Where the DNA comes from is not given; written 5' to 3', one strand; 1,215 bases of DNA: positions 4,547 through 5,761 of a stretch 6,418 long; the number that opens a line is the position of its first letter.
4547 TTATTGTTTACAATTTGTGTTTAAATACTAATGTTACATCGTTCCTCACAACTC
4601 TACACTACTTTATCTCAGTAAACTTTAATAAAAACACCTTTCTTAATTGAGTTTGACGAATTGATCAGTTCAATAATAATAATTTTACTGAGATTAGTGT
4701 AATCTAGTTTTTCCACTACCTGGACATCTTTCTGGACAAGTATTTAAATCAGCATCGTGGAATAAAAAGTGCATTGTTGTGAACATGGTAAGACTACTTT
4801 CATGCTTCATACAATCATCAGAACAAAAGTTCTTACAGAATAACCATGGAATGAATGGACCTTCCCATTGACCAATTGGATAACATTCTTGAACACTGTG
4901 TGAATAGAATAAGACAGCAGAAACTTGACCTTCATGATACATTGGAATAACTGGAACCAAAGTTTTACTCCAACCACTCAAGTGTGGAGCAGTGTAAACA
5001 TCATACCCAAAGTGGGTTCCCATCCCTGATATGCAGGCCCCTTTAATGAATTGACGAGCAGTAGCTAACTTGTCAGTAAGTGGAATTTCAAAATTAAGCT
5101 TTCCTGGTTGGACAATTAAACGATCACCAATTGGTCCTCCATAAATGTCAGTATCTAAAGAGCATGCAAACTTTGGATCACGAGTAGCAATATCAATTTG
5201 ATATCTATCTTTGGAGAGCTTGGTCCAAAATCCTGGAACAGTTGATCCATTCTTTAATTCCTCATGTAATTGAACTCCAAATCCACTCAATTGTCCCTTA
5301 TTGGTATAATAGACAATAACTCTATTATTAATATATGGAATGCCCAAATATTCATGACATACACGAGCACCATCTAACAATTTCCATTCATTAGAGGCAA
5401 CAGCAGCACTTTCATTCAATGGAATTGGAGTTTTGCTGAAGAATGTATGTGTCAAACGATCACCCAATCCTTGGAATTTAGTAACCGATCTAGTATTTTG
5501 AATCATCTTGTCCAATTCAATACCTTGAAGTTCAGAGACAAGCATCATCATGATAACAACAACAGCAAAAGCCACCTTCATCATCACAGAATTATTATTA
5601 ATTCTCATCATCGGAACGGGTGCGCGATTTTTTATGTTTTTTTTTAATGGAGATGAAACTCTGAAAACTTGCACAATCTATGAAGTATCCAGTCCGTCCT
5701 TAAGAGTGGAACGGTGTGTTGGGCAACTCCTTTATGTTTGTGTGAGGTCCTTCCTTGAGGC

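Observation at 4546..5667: Unclassified secreted, Cys-rich ~300-aa protein with a consensus TTTTCAG acceptor 46 nt upstream of its start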

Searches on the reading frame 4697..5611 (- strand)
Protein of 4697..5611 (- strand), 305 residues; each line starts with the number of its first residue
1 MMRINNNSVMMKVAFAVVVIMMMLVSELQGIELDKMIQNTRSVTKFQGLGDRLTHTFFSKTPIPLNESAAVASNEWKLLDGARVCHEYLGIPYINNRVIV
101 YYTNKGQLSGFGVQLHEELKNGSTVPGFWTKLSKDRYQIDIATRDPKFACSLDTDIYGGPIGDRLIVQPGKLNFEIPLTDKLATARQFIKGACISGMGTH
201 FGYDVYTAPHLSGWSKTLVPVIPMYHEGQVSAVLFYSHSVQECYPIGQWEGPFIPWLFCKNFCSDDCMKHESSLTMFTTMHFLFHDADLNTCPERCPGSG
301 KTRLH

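Call 4: search_protein_families(library=pfam, proteins=[window:4697-5611:-], max_evalue=10)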
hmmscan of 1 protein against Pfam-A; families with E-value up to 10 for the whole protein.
seq(305 aa): 0 families

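Call 5: find_homologous_proteins(query=window:4697-5611:-)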
Query seq(305 aa) (305 aa): 21 proteins with E <= 0.001 among 337 candidates.
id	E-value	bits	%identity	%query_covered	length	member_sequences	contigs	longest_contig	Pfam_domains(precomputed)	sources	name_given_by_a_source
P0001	1.3e-212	722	100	100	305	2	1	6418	-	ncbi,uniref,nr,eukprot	ncbi:hypothetical protein NAEGRDRAFT_60085 [Naegleria gruberi]|uniref:Uncharacterized protein n=1 Ta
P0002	9.6e-97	342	53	93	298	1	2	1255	-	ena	-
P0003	2.4e-95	337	57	83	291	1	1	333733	-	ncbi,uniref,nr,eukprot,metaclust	ncbi:hypothetical protein NAEGRDRAFT_81112 [Naegleria gruberi]|uniref:Uncharacterized protein n=1 Ta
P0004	3.3e-95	337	48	96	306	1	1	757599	-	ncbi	ncbi:hypothetical protein ABK040_002644 [Willaertia magna]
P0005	9.3e-89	316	57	78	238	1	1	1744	-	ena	-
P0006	9.0e-72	260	49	84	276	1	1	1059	-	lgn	-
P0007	1.6e-42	164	32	94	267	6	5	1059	-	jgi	-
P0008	2.4e-42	163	36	88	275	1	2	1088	-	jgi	-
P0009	3.7e-40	156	36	81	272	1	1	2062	-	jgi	-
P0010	8.9e-40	155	34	92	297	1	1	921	-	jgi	-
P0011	1.8e-36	144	40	66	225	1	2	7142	-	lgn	-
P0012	7.3e-36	142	35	82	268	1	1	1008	-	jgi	-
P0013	2.1e-35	140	50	50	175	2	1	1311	-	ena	-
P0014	7.2e-35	139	50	49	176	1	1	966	-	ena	-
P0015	3.0e-34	137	34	84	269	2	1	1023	-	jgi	-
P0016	6.1e-34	136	30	89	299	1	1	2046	-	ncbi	-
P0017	3.9e-33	133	36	80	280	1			-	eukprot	eukprot:TRINITY_DN13739_c0_g1_i1.p1 TRINITY_DN13739_c0_g1~~TRINITY_DN13739_c0_g1_i1.p1 ORF type:comp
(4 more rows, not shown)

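Call 6: search_solved_structures(query=window:4697-5611:-, max_evalue=10)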
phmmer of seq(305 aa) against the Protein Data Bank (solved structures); distinct sequences matched with E-value up to 10: 2.
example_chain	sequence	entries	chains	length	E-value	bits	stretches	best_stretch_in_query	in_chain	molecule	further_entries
23sh_r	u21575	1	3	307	0.13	14.5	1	54-143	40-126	tail fiber gp9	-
3g9k_L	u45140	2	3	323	1.5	11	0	197-219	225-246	Capsule biosynthesis protein capD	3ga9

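Call 12: search_solved_structures(query=A1, max_evalue=10)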
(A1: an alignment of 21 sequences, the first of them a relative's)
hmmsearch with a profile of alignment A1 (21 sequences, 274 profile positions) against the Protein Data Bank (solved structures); distinct sequences matched with E-value up to 10: 2.
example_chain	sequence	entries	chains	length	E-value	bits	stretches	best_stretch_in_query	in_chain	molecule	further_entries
5mpo_A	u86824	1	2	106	0.051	16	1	74-154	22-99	Molybdopterin synthase sulfur carrier subunit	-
3e0m_A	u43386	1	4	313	0.98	11.8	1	73-127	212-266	Peptide methionine sulfoxide reductase msrA/msrB 1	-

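Call 13: search_protein_families(library=pfam, alignment_id=A1, max_evalue=1)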
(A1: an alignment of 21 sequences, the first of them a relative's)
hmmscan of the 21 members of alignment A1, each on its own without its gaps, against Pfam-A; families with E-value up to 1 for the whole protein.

A. member 1, P0001 (305 aa): 0 families

B. families by the number of members that match (of 21 scanned): 6 families
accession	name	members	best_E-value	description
PF19409.5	Thiopep_pre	1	0.037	Thiopeptide-type bacteriocin precursor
PF09500.16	YiiD_C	1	0.039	Putative thioesterase (yiiD_Cterm)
PF02805.21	Ada_Zn_binding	1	0.097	Metal binding domain of Ada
PF19052.5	BRINP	1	0.16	BMP/retinoic acid-inducible neural-specific protein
PF03628.18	PapG_C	1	0.19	PapG chaperone-binding domain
PF14910.11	MMS22L_N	1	0.31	S-phase genomic integrity recombination mediator, N-terminal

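Call 14: find_encoding_contigs(protein=P0004, flank=6000, max_places=3)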
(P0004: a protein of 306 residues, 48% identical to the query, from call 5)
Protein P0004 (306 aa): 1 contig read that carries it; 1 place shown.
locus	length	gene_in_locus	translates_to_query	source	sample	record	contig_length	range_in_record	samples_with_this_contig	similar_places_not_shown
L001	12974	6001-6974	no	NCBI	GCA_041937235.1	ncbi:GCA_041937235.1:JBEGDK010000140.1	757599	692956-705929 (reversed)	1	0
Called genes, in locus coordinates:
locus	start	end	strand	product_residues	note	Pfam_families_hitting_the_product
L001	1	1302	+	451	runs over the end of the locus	PF01553:Acyltransferase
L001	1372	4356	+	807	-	PF00071:Ras, PF08477:Roc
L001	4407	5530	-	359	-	-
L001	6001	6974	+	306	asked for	-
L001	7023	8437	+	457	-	PF01053:Cys_Met_Meta_PP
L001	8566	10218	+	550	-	PF04564:U-box, PF22486:MATH_2 (weak)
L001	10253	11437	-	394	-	PF14523:Syntaxin_2 (weak)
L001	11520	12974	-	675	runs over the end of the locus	PF19291:TREH_N, PF00723:Glyco_hydro_15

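Call 15: find_encoding_contigs(protein=P0003, flank=6000, max_places=3)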
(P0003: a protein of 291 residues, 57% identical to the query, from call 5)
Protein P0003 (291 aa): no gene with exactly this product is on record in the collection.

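Call 20: predict_structure(alignment_id=A1)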
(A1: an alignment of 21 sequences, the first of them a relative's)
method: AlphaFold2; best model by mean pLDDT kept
length: 305 residues; sequences in the alignment: 21
mean_pLDDT: 87.4   pTM: 0.80
mean pLDDT of the five models: 87.4, 84.9, 84.3, 81.9, 79.8
residues with pLDDT >= 90: 180; 70-90: 88; 50-70: 26; < 50: 11
segments of 3 or more residues with pLDDT < 50: 40-44, 301-305
pLDDT, mean of each block of 10 residues (from residue 1): 64 85 81 60 61 84 96 97 97 97 98 92 86 96 98 95 96 97 97 94 95 91 96 93 88 88 76 78 92 81 40
secondary structure, 60 per line:
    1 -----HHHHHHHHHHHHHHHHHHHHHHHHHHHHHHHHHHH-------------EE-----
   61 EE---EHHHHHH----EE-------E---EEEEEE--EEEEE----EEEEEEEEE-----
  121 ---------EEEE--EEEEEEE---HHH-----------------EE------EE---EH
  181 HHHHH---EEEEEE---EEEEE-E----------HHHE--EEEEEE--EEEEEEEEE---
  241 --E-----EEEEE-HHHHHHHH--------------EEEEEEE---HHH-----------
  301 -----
elements in order: H6-40 H67-72 E90-95 E98-102 E107-115 E130-133 E136-142 H180-185 E189-194 E198-202 E221-226 E229-237 E249-253 H255-262 E277-283

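Call 22: search_protein_representatives(alignment_id=A1)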
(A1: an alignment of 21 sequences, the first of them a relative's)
Query: 21 sequences, 274 profile positions. Proteins with E-value up to 0.001 (for the whole library): 768; up to 1e-10: 459; up to 1e-30: 205. The best 150 are listed.
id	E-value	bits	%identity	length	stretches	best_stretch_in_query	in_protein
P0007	7.7e-106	369.7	-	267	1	4-271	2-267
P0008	4.7e-103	360.6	-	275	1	3-273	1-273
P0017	6.7e-99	347.0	-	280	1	4-272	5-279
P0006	4.6e-96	337.7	-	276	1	3-273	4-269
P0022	3.2e-90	318.5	-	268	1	8-271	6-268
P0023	4.3e-90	318.1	-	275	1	3-271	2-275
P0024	6.9e-90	317.4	-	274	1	8-271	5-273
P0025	9.1e-89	313.7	-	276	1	3-271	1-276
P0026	1.0e-88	313.6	-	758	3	21-209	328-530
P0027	1.4e-88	313.1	-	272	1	6-273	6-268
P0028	1.4e-87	309.8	-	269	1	9-272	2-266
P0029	1.3e-86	306.7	-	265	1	6-271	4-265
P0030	1.9e-86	306.1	-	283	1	7-271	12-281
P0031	1.2e-83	296.9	-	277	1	6-272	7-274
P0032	2.9e-83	295.7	-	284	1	7-273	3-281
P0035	2.5e-81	289.3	-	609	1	6-271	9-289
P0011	1.5e-79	283.5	-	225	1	65-272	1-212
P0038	8.1e-78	277.8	-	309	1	21-271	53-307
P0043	1.7e-76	273.5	-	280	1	1-271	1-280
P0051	7.7e-74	264.8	-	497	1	20-269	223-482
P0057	1.3e-70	254.2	-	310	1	6-272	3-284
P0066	2.6e-67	243.4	-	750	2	35-271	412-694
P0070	6.5e-66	238.8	-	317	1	17-271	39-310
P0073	2.7e-65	236.7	-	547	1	19-273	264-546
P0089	1.5e-59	217.9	-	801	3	21-209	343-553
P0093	2.3e-58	214.0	-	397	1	26-270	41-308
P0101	1.0e-55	205.3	-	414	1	20-250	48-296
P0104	7.0e-54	199.3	-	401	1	33-269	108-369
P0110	2.8e-52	194.1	-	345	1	26-271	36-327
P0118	5.0e-51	189.9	-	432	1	22-251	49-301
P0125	1.5e-49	185.1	-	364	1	26-269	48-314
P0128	8.6e-49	182.6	-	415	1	33-262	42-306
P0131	6.1e-48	179.8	-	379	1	33-267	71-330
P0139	8.6e-46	172.8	-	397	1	26-272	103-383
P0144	2.2e-45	171.4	-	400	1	43-254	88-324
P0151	2.3e-43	164.8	-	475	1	37-262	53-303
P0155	2.1e-42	161.7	-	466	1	23-235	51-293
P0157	3.7e-42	160.9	-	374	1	19-271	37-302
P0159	4.5e-42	160.6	-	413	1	17-269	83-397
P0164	1.6e-41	158.8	-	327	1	36-264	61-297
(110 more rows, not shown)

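Call 23: fold_search(model_id=the predicted structure, library=pdb)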
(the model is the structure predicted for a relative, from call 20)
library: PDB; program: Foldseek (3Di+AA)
matches with E <= 10: 216; with E <= 0.001: 0
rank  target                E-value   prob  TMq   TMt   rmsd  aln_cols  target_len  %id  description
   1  9eri_G                4.7e-01  0.21  0.13  0.18  16.1       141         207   14  Cryo-EM structure of sodium pumping Rnf complex from Acetobacterium woodii bound to NADH (released 2025-03-05)
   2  4igl_D                5.3e-01  0.02  0.11  0.07  17.0       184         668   14  Structure of the RHS-repeat containing BC component of the secreted ABC toxin complex from Yersinia entomophaga (released 2013-08-07)
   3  9jyz_j                5.6e-01  0.08  0.13  0.08  10.9       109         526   10  portal-tail complex of mature T7 (released 2024-12-11)
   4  2xm5                  5.6e-01  0.02  0.13  0.13  19.6       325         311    9  Structural and Mechanistic Analysis of the Magnesium-Independent Aromatic Prenyltransferase CloQ from the Clorobiocin Bi (released 2010-10-27)
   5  3nvn_B                7.9e-01  0.03  0.14  0.10  15.8       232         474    9  Molecular mechanism of guidance cue recognition (released 2010-09-15)
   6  1gnz                  7.9e-01  0.02  0.15  0.17  17.0       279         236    9  LECTIN I-B4 FROM GRIFFONIA SIMPLICIFOLIA (GS I-B4)METAL FREE FORM (released 2001-11-29)
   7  6pdk                  9.4e-01  0.04  0.19  0.22  11.9       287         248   10  The Structure of Smlt3025, an immunity protein of the Stenotrophomonas maltophilia type IV secretion system (released 2019-09-04)
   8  4ghb_A                9.4e-01  0.01  0.11  0.12  14.5       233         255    8  Crystal structure of a porin-like protein (BACUNI_01323) from Bacteroides uniformis ATCC 8492 at 2.32 A resolution (released 2012-08-29)
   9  3u1w_A                1.2e+00  0.05  0.18  0.20  13.6       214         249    8  Crystal structure of a Calcium binding protein (BDI_1975) from Parabacteroides distasonis ATCC 8503 at 2.00 A resoluti (released 2012-01-25)
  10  3u1w_C                1.3e+00  0.05  0.18  0.21  13.5       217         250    9  Crystal structure of a Calcium binding protein (BDI_1975) from Parabacteroides distasonis ATCC 8503 at 2.00 A resoluti (released 2012-01-25)
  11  7y1c_A                1.4e+00  0.04  0.12  0.08   8.5       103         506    9  CryoEM structure of Klebsiella phage Kp9 tail complex applied with C6 symmetry (released 2023-06-14)
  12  9efk_A                1.4e+00  0.04  0.12  0.09   8.2        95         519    9  Cryo-EM structure of the portal-tail complex of LME-1 phage (released 2025-04-16)
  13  4xhf_B                1.4e+00  0.03  0.11  0.14  13.4       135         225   14  Crystal structure of Shewanella oneidensis NqrC (released 2015-12-16)
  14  4ee6_A                1.4e+00  0.02  0.14  0.14  17.1       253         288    9  Crystal Structure of the Novel Phenazine Prenyltransferase EpzP (methylated) (released 2012-11-14)
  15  7v9a_B                1.5e+00  0.01  0.09  0.08  16.7       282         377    8  biogenesis module of human telomerase holoenzyme (released 2022-03-30)
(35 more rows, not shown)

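Call 24: search_protein_families(library=pfam, proteins=[P0026, P0035, P0051, P0066, P0073, P0089, P0101, P0151, P0155, P0159], max_evalue=0.01)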
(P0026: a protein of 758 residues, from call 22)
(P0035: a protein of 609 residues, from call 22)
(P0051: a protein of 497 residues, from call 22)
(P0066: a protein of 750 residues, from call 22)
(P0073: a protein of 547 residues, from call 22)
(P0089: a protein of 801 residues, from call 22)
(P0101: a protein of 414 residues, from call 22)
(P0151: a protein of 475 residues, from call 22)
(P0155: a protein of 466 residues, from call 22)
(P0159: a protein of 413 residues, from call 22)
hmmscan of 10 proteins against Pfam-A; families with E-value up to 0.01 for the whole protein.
P0026 (758 aa): 0 families

P0035 (609 aa): 0 families

P0051 (497 aa): 0 families

P0066 (750 aa): 0 families

P0073 (547 aa): 0 families

P0089 (801 aa): 0 families

P0101 (414 aa): 0 families

P0151 (475 aa): 0 families

P0155 (466 aa): 0 families

P0159 (413 aa): 0 families

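Call 27: list_cluster_members(proteins=[P0016, P0017, P0022, P0026, P0035, P0051, P0066, P0073, P0101, P0155])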
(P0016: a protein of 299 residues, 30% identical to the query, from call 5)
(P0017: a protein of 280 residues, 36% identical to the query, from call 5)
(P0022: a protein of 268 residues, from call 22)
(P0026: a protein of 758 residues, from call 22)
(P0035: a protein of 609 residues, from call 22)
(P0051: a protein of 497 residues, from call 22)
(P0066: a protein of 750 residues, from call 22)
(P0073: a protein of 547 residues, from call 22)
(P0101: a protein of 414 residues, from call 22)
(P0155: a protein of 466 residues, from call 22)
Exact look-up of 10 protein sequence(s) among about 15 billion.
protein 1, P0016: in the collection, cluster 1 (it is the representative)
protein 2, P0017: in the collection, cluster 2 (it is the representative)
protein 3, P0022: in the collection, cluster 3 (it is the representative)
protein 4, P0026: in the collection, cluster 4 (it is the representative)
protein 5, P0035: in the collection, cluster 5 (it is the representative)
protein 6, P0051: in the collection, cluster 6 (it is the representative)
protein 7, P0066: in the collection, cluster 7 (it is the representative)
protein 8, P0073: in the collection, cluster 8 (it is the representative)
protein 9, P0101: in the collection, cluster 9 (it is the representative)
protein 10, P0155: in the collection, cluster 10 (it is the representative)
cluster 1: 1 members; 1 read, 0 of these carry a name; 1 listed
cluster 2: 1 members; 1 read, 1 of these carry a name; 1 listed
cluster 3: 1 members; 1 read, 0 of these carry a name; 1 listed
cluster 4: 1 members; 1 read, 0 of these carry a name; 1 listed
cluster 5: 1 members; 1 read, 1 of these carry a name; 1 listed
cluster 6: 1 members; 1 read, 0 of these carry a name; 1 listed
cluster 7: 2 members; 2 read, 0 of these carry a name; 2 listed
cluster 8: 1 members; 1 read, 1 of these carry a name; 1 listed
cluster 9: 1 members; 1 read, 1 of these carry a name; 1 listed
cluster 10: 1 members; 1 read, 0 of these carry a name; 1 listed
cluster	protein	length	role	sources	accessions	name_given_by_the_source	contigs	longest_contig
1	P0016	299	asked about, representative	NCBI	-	-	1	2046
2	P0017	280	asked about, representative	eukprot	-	TRINITY_DN13739_c0_g1_i1.p1 TRINITY_DN13739_c0_g1~~TRINITY_DN13739_c0_g1_i1.p1 ORF ...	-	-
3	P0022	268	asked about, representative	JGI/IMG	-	-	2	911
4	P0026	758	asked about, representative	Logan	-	-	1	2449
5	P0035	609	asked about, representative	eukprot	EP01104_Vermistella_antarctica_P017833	TRINITY_DN6409_c0_g1_i1.p1 TRINITY_DN6409_c0_g1~~TRINITY_DN6409_c0_g1_i1.p1 ORF ...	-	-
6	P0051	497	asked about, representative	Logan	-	-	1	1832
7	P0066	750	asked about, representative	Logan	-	-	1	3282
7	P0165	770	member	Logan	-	-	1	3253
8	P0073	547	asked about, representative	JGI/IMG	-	hypothetical protein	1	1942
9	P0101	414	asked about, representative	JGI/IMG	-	WAS/WASL-interacting protein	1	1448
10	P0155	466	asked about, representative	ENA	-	-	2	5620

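Call 35: find_homologous_proteins(query=A2, max_evalue=0.00001)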
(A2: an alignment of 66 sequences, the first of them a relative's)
Query A2 (66 sequences) (305 aa, profile of the alignment): 26 proteins with E <= 0.00001 among 6477 candidates.
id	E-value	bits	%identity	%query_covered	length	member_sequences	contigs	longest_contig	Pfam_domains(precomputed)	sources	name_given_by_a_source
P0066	3.9e-111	389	33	70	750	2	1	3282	-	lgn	-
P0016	1.2e-108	381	30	89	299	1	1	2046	-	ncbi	-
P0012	3.8e-92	327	35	82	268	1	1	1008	-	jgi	-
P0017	4.6e-92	327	36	80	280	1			-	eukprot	eukprot:TRINITY_DN13739_c0_g1_i1.p1 TRINITY_DN13739_c0_g1~~TRINITY_DN13739_c0_g1_i1.p1 ORF type:comp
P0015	1.1e-90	322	34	84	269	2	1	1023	-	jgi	-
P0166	3.0e-90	321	33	81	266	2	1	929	-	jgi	-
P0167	6.8e-90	320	32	84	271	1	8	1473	-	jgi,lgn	-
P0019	1.6e-89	318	33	82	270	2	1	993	-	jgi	-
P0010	4.4e-88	314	34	92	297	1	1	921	-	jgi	-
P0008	9.9e-87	309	36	88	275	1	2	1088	-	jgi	-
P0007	3.4e-86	307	32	94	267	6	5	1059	-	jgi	-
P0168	3.8e-86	307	34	83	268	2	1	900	-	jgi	-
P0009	5.5e-83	297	36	81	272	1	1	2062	-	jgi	-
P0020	9.7e-81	290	34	68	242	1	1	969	-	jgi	-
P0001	2.3e-80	288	100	100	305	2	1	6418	-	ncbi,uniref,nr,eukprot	ncbi:hypothetical protein NAEGRDRAFT_60085 [Naegleria gruberi]|uniref:Uncharacterized protein n=1 Ta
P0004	1.5e-79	286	48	96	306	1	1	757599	-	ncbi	ncbi:hypothetical protein ABK040_002644 [Willaertia magna]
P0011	3.6e-79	284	40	66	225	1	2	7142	-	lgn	-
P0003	6.1e-78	280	57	83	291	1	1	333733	-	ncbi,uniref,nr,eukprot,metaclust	ncbi:hypothetical protein NAEGRDRAFT_81112 [Naegleria gruberi]|uniref:Uncharacterized protein n=1 Ta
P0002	2.8e-74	268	53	93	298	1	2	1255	-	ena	-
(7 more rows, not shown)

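Call 36: find_encoding_contigs(protein=P0001, flank=10000, max_places=3)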
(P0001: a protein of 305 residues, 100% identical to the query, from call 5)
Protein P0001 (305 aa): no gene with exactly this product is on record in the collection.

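Call 37: find_encoding_contigs(protein=P0016, flank=3000, max_places=2)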
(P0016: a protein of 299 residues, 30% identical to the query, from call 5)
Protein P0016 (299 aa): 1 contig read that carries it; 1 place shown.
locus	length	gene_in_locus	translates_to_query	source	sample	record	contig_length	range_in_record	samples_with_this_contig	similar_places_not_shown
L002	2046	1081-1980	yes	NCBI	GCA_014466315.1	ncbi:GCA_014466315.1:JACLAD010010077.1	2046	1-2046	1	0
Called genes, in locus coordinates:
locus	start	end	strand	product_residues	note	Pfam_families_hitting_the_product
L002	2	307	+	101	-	?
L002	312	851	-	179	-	-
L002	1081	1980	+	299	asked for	-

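Call 38: search_protein_families(library=ncbifam, proteins=[P0001, P0016, P0007, P0101], max_evalue=1)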
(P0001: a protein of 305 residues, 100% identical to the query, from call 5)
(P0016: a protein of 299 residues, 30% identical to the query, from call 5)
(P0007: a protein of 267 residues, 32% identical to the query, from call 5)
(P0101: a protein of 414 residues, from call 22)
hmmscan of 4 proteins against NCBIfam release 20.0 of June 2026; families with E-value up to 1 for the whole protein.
P0001 (305 aa): 0 families

P0016 (299 aa): 0 families

P0007 (267 aa): 0 families

P0101 (414 aa): 0 families

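Call 48: predict_structure(alignment_id=A3)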
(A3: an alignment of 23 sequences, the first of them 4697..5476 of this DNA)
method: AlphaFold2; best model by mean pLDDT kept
length: 260 residues; sequences in the alignment: 23
mean_pLDDT: 91.0   pTM: 0.89
mean pLDDT of the five models: 91.0, 90.5, 83.8, 81.3, 70.6
residues with pLDDT >= 90: 188; 70-90: 62; 50-70: 5; < 50: 5
segments of 3 or more residues with pLDDT < 50: 256-260
pLDDT, mean of each block of 10 residues (from residue 1): 83 85 97 95 98 97 97 82 93 97 98 96 97 98 95 95 92 95 96 90 90 86 76 94 89 56
secondary structure, 60 per line:
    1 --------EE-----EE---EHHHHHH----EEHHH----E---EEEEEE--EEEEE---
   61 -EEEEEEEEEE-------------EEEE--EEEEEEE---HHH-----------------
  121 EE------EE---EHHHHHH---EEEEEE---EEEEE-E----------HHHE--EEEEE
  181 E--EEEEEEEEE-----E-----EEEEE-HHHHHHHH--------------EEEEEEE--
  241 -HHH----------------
elements in order: H22-27 E45-50 E53-57 E62-71 E85-88 E91-97 H135-140 E144-149 E153-157 E176-181 E184-192 E204-208 H210-217 E232-238

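Call 57: find_related_loci(query=A3, collection=viral_contigs, flank=3000)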
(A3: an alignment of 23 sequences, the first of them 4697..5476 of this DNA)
Query A3 (260 aa) in viral_contigs; peptide patterns used: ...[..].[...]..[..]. (x = any residue, [..] = any of these).
4 stretches matched a pattern, but none encodes a relative of the query by tblastn (E <= 1e-3).
